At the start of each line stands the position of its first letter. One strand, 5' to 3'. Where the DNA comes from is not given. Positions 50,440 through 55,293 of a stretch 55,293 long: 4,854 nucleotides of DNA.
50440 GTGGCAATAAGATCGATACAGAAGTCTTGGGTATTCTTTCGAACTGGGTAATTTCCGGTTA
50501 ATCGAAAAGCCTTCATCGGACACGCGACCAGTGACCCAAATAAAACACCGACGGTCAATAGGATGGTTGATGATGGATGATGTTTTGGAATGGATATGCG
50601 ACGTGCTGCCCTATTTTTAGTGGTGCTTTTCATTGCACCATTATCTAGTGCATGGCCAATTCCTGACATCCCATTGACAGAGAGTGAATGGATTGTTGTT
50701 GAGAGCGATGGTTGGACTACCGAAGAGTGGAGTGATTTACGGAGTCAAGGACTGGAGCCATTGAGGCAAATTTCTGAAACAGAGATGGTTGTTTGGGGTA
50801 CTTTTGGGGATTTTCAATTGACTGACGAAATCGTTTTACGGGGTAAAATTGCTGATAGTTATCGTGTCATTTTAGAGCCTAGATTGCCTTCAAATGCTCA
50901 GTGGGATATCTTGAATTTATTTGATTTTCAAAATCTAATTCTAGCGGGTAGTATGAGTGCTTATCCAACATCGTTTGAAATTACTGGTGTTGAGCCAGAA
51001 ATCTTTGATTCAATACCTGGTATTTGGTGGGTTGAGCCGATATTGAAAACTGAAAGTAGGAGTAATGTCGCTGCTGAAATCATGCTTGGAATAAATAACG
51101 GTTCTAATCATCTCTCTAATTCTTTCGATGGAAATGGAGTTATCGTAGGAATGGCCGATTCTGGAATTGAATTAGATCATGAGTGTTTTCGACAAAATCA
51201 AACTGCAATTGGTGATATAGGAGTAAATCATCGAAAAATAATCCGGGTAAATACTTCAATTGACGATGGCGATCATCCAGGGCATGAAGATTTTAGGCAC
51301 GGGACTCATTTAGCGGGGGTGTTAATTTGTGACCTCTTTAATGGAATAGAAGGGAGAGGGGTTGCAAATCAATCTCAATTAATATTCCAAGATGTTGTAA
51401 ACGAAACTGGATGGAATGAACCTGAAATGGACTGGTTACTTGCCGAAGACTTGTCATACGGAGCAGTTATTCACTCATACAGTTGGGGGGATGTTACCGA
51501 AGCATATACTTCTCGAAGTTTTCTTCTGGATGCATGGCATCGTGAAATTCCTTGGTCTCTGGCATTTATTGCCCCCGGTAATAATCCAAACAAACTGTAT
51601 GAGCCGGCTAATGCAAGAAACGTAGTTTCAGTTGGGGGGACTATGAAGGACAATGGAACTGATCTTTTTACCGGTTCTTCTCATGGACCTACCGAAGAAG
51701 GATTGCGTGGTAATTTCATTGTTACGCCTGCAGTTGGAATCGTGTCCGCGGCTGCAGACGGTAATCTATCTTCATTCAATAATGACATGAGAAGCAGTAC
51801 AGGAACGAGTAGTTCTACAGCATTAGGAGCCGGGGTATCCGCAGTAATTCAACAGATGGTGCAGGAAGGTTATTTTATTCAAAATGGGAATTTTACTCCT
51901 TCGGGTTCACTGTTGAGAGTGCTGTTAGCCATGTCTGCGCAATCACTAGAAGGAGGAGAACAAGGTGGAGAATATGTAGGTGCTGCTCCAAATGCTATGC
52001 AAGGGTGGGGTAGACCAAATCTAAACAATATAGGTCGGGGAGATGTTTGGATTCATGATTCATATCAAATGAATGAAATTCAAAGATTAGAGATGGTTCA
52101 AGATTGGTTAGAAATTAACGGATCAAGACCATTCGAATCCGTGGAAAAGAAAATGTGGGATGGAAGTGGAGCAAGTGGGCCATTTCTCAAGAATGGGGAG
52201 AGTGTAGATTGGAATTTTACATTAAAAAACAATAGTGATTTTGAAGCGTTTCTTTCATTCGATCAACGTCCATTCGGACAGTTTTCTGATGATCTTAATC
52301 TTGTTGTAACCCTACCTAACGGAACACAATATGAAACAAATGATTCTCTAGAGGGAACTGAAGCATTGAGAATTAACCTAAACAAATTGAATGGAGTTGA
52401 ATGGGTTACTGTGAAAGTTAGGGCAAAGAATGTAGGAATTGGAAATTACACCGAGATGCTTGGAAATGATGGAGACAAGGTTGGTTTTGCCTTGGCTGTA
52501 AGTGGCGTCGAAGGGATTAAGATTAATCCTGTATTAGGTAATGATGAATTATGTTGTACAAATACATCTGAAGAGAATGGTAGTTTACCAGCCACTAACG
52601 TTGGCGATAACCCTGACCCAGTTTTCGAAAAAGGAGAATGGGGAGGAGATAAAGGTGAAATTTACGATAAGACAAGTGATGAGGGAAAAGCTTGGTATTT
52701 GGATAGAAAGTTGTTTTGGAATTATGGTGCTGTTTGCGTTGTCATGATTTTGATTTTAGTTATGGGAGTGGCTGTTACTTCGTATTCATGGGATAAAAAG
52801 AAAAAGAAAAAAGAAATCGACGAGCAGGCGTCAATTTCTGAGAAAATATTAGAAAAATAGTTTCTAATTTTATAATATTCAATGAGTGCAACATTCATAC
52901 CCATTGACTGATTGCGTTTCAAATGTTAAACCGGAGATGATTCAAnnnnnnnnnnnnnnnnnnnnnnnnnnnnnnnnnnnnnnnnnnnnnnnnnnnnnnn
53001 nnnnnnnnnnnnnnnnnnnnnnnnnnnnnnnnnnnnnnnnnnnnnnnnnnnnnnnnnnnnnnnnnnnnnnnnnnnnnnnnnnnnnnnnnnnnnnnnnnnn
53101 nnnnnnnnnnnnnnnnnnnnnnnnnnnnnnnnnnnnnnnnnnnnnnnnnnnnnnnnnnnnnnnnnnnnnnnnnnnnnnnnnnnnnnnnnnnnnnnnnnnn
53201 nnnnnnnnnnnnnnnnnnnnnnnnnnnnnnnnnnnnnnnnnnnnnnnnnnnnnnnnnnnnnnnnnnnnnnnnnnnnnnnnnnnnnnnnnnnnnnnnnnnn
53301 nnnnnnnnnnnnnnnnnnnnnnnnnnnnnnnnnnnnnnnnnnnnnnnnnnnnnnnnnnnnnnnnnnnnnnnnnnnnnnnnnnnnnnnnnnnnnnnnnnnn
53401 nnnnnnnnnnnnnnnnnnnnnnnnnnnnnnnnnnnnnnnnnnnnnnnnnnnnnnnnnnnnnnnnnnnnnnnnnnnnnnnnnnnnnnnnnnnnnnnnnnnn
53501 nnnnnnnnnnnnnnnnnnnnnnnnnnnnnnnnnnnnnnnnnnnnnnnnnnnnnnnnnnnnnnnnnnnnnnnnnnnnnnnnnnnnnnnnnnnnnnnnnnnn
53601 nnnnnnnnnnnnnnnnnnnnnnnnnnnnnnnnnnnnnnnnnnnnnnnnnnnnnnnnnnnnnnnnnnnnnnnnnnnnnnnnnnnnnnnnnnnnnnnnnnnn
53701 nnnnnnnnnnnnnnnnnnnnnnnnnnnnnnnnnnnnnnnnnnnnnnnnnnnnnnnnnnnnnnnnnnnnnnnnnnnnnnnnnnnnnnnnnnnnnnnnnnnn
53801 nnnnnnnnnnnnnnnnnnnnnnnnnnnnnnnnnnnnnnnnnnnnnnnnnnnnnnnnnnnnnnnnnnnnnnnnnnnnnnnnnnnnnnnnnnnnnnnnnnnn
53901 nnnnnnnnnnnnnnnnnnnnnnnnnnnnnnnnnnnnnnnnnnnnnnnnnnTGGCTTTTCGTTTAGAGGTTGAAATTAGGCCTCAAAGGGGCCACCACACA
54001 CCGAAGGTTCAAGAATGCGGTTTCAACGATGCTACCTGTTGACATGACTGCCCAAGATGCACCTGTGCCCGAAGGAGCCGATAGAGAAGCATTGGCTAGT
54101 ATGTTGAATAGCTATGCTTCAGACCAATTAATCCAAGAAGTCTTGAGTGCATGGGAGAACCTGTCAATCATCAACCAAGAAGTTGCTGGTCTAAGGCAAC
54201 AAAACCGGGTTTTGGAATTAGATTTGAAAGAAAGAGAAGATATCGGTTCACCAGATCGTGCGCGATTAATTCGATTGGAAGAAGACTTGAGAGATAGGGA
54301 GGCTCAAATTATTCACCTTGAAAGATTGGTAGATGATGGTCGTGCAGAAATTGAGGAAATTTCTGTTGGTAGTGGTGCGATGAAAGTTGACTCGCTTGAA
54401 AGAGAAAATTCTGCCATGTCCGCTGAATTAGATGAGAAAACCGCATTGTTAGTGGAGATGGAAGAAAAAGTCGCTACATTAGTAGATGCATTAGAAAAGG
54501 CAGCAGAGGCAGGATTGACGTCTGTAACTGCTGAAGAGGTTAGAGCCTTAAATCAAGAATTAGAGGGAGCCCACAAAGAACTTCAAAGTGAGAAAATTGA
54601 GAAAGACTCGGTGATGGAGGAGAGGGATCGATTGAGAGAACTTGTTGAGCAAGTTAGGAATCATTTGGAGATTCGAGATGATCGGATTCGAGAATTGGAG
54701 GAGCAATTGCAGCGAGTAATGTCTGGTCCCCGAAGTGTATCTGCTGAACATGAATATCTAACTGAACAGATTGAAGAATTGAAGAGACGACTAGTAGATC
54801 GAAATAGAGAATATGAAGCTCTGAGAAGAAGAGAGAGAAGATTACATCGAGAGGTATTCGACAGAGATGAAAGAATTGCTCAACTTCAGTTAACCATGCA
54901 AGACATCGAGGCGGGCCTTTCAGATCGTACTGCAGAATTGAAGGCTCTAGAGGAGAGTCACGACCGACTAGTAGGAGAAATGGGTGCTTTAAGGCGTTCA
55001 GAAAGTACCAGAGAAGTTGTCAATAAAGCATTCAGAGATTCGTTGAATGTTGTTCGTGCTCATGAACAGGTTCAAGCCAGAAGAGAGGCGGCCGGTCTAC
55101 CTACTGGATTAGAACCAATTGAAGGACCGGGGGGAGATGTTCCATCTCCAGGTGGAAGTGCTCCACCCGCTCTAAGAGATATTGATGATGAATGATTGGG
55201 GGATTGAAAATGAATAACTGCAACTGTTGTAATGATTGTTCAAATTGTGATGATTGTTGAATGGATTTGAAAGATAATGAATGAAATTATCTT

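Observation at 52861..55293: MamK/MreB-like actin, a long coiled-coil partner and a Cys-rich micro-ORF in an archaeal genome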

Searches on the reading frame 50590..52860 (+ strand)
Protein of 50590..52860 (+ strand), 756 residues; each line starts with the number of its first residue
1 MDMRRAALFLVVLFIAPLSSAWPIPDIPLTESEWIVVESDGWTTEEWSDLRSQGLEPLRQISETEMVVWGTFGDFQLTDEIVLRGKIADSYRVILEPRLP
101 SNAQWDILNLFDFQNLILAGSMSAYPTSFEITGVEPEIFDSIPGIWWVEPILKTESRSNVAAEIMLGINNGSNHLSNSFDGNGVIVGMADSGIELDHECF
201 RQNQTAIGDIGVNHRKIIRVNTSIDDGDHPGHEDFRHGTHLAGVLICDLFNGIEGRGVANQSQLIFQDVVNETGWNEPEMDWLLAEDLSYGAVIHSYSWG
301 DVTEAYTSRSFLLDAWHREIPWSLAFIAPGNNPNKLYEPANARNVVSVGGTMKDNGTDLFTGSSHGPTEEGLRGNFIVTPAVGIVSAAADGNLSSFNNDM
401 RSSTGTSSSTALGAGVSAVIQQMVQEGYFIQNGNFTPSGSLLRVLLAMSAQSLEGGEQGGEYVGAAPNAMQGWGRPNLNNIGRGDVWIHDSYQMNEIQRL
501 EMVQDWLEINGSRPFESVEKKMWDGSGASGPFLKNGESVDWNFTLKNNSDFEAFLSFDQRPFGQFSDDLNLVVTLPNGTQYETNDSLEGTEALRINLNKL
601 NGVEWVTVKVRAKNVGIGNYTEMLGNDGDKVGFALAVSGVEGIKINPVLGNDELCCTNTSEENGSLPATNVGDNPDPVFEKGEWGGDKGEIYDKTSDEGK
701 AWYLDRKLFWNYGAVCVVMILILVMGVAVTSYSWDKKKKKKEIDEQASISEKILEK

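Call 3: search_protein_families(library=pfam, proteins=[window:50590-52860:+], max_evalue=0.01)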
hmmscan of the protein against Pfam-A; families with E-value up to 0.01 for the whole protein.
window:50590-52860:+ (756 aa): 1 family
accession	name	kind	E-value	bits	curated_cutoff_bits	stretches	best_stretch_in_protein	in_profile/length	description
PF00082.27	Peptidase_S8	-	4.5e-24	85.7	21.8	1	181-474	1-288/288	Subtilase family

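Call 87: search_protein_families(library=padloc, proteins=[window:50590-52860:+], max_evalue=0.001)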
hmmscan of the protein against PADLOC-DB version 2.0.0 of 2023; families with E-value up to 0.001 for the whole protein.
window:50590-52860:+ (756 aa): 1 family
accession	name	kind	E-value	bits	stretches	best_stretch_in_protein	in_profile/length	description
PDLC03014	subtilase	-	5.1e-12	44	1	177-420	169-355/391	-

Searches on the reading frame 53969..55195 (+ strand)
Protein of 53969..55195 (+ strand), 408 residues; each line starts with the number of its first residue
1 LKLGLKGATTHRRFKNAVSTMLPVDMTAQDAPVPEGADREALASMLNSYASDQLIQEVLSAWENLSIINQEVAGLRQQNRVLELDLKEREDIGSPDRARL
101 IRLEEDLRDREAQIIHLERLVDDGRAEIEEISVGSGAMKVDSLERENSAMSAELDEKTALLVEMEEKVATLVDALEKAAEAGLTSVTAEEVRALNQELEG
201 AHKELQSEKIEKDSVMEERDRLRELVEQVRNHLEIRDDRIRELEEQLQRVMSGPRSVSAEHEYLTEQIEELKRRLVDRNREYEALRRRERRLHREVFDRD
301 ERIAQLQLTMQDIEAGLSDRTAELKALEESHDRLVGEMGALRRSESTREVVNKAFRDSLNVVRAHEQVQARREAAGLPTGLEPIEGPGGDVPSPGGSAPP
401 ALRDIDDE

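Call 3: search_protein_families(library=pfam, proteins=[window:53969-55195:+], max_evalue=0.01)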
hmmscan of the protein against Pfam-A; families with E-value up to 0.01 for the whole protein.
window:53969-55195:+ (408 aa): 2 families
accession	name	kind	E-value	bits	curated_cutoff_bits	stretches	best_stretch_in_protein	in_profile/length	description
PF09304.16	Cortex-I_coil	-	0.0027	18.4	60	1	194-251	14-71/107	Cortexillin coiled-coil region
PF17675.6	APG6_N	-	0.0084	17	45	1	268-366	11-110/132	Apg6 coiled-coil region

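Call 4: search_protein_families(library=ncbifam, proteins=[window:53969-55195:+], max_evalue=0.01)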
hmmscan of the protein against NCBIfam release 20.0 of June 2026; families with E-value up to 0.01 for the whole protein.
window:53969-55195:+ (408 aa): 5 families
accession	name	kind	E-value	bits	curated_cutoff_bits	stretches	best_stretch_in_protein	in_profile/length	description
TIGR02168.1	SMC_prok_B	equivalog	1.9e-07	29.3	567.35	1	147-362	672-884/1181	chromosome segregation protein SMC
TIGR04523.1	Mplasa_alph_rch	subfamily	9.8e-06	23.8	270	1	190-346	364-520/745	helix-rich protein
TIGR02169.1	SMC_prok_A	equivalog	1.8e-05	22.7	729.4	1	63-340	675-942/1165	chromosome segregation protein SMC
NF045487.1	ASRP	equivalog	0.00022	20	300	1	66-357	173-456/593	archaea-specific SMC-related protein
NF052320.1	Cbp1_fam_LP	subfamily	0.0018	17.8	90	0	265-340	101-176/286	Cbp1 family collagen-binding glycoprotein adhesin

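Call 24: find_homologous_proteins(query=window:54032-55195:+, max_evalue=0.001)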
Query window:54032-55195:+ (387 aa): 1360 proteins with E <= 0.001 among 8000 candidates; the best 120 are listed.
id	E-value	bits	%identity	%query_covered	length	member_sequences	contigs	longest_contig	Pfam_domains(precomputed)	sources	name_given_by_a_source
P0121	5.7e-215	731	93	100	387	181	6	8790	-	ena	-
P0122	5.4e-197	672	85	99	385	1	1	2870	PF23649.2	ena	-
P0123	1.5e-181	621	79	99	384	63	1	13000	PF23649.2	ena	-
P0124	6.4e-179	613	79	99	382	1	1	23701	PF23649.2,PF24161.2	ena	-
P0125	2.5e-148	512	67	99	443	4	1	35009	PF23649.2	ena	-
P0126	1.2e-142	494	65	97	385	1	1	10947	PF23649.2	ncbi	-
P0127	4.3e-140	485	65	95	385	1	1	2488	PF23649.2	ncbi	-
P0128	9.1e-140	484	65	95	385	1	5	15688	PF28256.1,PF23649.2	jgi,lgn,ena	jgi:chromosome segregation ATPase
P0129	9.4e-140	484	65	95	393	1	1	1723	PF28256.1,PF23649.2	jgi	-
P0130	2.0e-139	483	64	95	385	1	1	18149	PF28256.1,PF23649.2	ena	-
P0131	8.1e-139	481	69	90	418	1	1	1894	PF24161.2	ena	-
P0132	1.6e-132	460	65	96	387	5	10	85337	-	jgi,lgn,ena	jgi:chromosome segregation ATPase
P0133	8.7e-132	458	59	99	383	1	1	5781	-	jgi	jgi:chromosome segregation ATPase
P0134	1.5e-131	457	60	99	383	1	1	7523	-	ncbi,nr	ncbi:MAG TPA: hypothetical protein EYQ80_00835 [Candidatus Poseidoniales archaeon]|nr:hypothetical p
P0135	8.9e-131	455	59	99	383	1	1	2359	-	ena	-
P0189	2.1e-123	430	58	98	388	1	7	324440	-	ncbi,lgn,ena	-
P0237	1.3e-113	398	55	97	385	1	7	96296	-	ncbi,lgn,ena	-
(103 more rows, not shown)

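Call 25: find_encoding_contigs(protein=P0237, flank=8000, max_places=3)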
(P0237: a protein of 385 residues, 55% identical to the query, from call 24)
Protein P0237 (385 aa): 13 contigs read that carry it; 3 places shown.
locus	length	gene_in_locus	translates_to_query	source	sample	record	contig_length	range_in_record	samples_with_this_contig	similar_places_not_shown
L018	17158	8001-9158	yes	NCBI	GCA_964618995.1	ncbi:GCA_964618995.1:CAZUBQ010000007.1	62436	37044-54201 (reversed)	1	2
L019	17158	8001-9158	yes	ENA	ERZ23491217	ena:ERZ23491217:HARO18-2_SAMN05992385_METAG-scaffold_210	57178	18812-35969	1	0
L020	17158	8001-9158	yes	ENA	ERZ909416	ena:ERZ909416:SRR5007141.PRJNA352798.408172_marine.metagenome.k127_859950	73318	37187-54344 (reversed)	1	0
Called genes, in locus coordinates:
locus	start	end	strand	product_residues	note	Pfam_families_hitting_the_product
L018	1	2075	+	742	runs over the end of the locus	PF00288:GHMP_kinases_N, PF12804:NTP_transf_3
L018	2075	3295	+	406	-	PF00534:Glycos_transf_1, PF13692:Glyco_trans_1_4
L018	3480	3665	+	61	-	-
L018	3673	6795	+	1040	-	PF00082:Peptidase_S8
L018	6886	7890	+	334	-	PF06723:MreB_Mbl, PF25229:Salactin, PF00022:Actin (faint)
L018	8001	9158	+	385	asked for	-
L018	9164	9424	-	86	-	-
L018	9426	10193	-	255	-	PF01884:PcrB, PF00977:His_biosynth (weak)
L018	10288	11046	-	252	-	-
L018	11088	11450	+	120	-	-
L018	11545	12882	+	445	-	PF00753:Lactamase_B (weak), PF12706:Lactamase_B_2 (weak), PF10996:Beta-Casp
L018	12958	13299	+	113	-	-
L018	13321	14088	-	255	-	PF01925:TauE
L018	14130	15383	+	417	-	PF03453:MoeA_N, PF03454:MoeA_C (faint), PF00994:MoCF_biosynth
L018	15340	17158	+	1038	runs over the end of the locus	PF02463:SMC_N (faint), PF13191:AAA_16 (faint), PF20703:nSTAND1 (faint), PF00005:ABC_tran (faint), PF13555:AAA_29 (faint), PF17760:UvrA_inter, PF17755:UvrA_DNA-bind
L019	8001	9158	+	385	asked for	-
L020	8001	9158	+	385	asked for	-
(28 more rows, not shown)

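Call 26: find_encoding_contigs(protein=P0189, flank=8000, max_places=3)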
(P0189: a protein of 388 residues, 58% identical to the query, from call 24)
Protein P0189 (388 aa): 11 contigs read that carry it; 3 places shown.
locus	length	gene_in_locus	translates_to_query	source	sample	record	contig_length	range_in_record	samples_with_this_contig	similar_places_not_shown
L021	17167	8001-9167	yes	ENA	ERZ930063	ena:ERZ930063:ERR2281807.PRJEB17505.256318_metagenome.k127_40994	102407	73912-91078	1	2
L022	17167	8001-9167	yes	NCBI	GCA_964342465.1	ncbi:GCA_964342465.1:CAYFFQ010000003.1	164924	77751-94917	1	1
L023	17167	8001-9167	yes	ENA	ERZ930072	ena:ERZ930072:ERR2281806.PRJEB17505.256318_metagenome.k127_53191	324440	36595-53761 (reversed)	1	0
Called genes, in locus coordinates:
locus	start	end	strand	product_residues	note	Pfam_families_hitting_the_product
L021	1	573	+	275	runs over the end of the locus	PF01370:Epimerase, PF04321:RmlD_sub_bind, PF16363:GDP_Man_Dehyd (faint)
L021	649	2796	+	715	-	PF00288:GHMP_kinases_N, PF12804:NTP_transf_3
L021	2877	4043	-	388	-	PF13439:Glyco_transf_4, PF13579:Glyco_trans_4_4, PF13524:Glyco_trans_1_2 (faint), PF00534:Glycos_transf_1, PF13692:Glyco_trans_1_4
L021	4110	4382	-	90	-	PF01775:Ribosomal_L18A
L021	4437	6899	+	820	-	PF00082:Peptidase_S8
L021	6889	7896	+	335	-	PF06723:MreB_Mbl, PF25229:Salactin, PF00022:Actin (faint), PF25216:Volactin (weak)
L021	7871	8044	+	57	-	-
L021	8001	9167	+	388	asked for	-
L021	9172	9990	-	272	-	PF01884:PcrB, PF00977:His_biosynth (weak)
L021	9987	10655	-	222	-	-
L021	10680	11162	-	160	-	-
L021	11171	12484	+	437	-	PF00753:Lactamase_B, PF12706:Lactamase_B_2 (faint), PF10996:Beta-Casp, PF07521:RMMBL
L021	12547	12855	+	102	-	-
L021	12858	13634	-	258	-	PF01925:TauE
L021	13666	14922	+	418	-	PF03453:MoeA_N, PF00994:MoCF_biosynth, PF03454:MoeA_C (weak)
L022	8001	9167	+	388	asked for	-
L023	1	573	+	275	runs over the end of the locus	PF01370:Epimerase, PF04321:RmlD_sub_bind, PF16363:GDP_Man_Dehyd (faint)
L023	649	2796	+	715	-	PF00288:GHMP_kinases_N, PF12804:NTP_transf_3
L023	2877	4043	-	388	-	PF13439:Glyco_transf_4, PF13579:Glyco_trans_4_4, PF13524:Glyco_trans_1_2 (faint), PF00534:Glycos_transf_1, PF13692:Glyco_trans_1_4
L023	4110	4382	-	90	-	PF01775:Ribosomal_L18A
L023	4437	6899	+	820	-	PF00082:Peptidase_S8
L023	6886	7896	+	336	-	PF06723:MreB_Mbl, PF25229:Salactin, PF00022:Actin (faint), PF25216:Volactin (weak)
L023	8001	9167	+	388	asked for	-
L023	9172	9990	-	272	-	PF01884:PcrB, PF00977:His_biosynth (weak)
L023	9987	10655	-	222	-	-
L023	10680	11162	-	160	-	-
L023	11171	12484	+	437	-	PF00753:Lactamase_B, PF12706:Lactamase_B_2 (faint), PF10996:Beta-Casp, PF07521:RMMBL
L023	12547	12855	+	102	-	-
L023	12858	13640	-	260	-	PF01925:TauE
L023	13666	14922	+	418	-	PF03453:MoeA_N, PF00994:MoCF_biosynth, PF03454:MoeA_C (weak)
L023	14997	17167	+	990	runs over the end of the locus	PF02463:SMC_N (faint), PF13191:AAA_16 (faint), PF13555:AAA_29 (faint), PF20703:nSTAND1 (faint), PF17760:UvrA_inter, PF17755:UvrA_DNA-bind, PF00005:ABC_tran (weak)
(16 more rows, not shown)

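Call 50: predict_structure(alignment_id=A2)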
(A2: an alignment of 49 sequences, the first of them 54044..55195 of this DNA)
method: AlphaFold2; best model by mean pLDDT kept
length: 383 residues; sequences in the alignment: 49
mean_pLDDT: 82.0   pTM: 0.25
mean pLDDT of the five models: 82.0, 80.4, 80.2, 79.8, 78.0
residues with pLDDT >= 90: 170; 70-90: 143; 50-70: 43; < 50: 27
segments of 3 or more residues with pLDDT < 50: 1-8, 158-162, 357-365, 367-370
pLDDT, mean of each block of 10 residues (from residue 1): 42 72 81 90 93 90 78 89 95 95 84 83 92 93 87 61 64 83 87 90 91 89 62 74 95 95 95 96 95 94 95 91 88 85 78 51 46 57 52
secondary structure, 60 per line:
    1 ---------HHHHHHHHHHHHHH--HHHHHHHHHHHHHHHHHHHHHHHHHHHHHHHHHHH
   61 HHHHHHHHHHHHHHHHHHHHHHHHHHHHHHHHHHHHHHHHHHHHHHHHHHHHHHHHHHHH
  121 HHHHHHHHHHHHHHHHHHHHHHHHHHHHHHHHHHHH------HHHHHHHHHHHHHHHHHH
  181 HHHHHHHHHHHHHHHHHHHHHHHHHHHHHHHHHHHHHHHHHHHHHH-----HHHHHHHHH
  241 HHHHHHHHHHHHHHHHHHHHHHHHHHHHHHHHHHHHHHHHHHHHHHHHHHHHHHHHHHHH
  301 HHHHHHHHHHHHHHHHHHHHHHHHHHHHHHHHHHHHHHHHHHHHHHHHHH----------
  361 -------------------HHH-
elements in order: H10-23 H26-156 H163-226 H232-350

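Call 54: fold_search(model_id=the predicted structure, library=pdb)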
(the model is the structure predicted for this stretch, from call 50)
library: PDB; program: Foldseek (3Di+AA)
matches with E <= 10: 1; with E <= 0.001: 0
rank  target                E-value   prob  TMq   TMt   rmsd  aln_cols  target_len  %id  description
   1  9axt_Bf               7.9e+00  0.13  0.08  0.18   5.1        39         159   26  Non-translating S. pombe ribosome (released 2024-10-16)

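Call 66: search_solved_structures(query=A2, max_evalue=0.01)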
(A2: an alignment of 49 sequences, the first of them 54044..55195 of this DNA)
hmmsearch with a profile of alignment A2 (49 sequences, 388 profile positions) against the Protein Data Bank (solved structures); distinct sequences matched with E-value up to 0.01: 0.

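Call 86: search_protein_families(library=phrogs, proteins=[window:54044-55195:+], max_evalue=0.001)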
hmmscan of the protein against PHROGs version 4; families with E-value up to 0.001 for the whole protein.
window:54044-55195:+ (383 aa): 1 family
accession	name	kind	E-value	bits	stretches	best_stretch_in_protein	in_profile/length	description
phrog_77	-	DNA, RNA and nucleotide metabolism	0.00039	20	1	163-333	643-799/967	SbcC-like subunit of palindrome specific endonuclease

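Call 87: search_protein_families(library=padloc, proteins=[window:54044-55195:+], max_evalue=0.001)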
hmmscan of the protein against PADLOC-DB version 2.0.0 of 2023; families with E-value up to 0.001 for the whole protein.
window:54044-55195:+ (383 aa): 4 families
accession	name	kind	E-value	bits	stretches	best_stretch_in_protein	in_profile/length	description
PDLC00580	JetC3|JetC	-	2.6e-05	20.7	1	106-317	217-429/1068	DUF3584 domain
PDLC00582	JetC3|JetC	-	3.2e-05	19.9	1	112-334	797-1019/1472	DUF3584 domain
PDLC02741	PbeC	-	0.00011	18.9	1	180-338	345-504/644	PbeC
PDLC04886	PDC-S06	-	0.0005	17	1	116-301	287-466/727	-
